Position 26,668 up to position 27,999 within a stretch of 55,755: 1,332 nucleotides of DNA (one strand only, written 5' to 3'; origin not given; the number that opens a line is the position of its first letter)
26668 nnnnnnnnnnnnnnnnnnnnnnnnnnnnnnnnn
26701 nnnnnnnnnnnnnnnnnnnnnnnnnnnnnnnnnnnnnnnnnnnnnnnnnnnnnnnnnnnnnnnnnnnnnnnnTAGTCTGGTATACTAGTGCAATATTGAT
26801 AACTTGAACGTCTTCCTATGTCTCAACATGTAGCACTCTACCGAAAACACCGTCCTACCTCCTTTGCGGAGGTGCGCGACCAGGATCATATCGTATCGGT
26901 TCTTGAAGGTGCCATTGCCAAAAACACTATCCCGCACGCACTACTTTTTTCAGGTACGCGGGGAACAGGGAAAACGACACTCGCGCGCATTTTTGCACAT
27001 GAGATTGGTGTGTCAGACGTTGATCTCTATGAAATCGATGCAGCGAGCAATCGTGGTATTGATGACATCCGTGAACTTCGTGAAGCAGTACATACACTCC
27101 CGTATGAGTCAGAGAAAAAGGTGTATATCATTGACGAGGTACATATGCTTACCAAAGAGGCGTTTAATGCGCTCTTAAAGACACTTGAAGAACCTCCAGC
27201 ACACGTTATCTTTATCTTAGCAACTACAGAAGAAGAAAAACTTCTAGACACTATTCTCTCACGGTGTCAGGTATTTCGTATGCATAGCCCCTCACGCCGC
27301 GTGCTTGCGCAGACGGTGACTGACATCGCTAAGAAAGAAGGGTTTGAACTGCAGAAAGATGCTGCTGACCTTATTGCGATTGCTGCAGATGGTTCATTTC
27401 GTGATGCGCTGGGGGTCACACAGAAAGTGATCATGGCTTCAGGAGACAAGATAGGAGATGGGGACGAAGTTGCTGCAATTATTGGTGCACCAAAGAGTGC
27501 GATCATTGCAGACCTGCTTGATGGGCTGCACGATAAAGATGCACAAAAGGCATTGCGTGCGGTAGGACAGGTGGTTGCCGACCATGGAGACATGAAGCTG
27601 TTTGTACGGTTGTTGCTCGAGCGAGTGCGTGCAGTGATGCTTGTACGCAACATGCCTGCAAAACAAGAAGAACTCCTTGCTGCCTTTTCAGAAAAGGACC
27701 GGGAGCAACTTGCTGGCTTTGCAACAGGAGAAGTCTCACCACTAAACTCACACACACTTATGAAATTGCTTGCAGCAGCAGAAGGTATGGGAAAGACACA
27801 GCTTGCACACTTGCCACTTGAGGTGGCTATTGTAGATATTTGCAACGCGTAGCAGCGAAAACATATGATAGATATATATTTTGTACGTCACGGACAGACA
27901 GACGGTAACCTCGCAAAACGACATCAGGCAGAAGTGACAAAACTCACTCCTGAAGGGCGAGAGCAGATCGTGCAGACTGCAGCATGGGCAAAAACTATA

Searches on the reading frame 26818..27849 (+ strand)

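Call 24: search_protein_families(library=pfam, proteins=[window:26818-27849:+], max_evalue=0.001)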
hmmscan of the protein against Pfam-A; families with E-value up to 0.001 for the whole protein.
window:26818-27849:+ (344 aa): 15 families
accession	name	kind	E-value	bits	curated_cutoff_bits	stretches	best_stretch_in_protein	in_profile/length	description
PF13177.12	DNA_pol3_delta2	-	2.4e-36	125.6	27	2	77-157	79-159/161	DNA polymerase III, delta subunit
PF00004.35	AAA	-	1.8e-16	61.3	21.2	1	42-153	1-126/131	ATPase family associated with various cellular activities (AAA)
PF05496.18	RuvB_N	-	5.7e-09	36.4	27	1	12-126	2-111/159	Holliday junction DNA helicase RuvB P-loop domain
PF13401.12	AAA_22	-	8.4e-09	36.3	27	0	85-138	69-124/130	AAA domain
PF13173.12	AAA_14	-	6.6e-08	33.1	27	1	41-136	4-97/129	AAA domain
PF22608.2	DNAX_ATPase_lid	-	1.4e-07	31.7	27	1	165-206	4-45/49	DNA polymerase III clamp loader subunit, ATPase lid domain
PF06068.19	TIP49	-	8.6e-07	28.9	23.8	0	102-137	277-311/347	TIP49 P-loop domain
PF12169.13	DNA_pol3_gamma3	-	8.9e-07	29.2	24.4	1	216-303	4-89/143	DNA polymerase III subunits gamma and tau domain III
PF07728.20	AAA_5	-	1.5e-06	28.7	22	1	42-129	2-96/139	AAA domain (dynein-related subfamily)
PF13604.12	AAA_30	-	1.8e-05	25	27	1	43-133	22-122/191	AAA domain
PF25199.1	nSTAND_NTPase5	-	4.1e-05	23.9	34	1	34-136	36-132/145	Novel STAND NTPase 5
PF13245.12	AAA_19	-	8.7e-05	23.1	25.1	0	97-133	88-123/134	AAA domain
PF13479.12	AAA_24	-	0.00027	21.3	27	0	44-114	7-79/195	AAA domain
PF13191.12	AAA_16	-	0.00028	21.9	32.6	0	27-66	14-51/167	AAA ATPase domain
PF06414.18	Zeta_toxin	-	0.00043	20.2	22.3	0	37-74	14-50/199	Zeta toxin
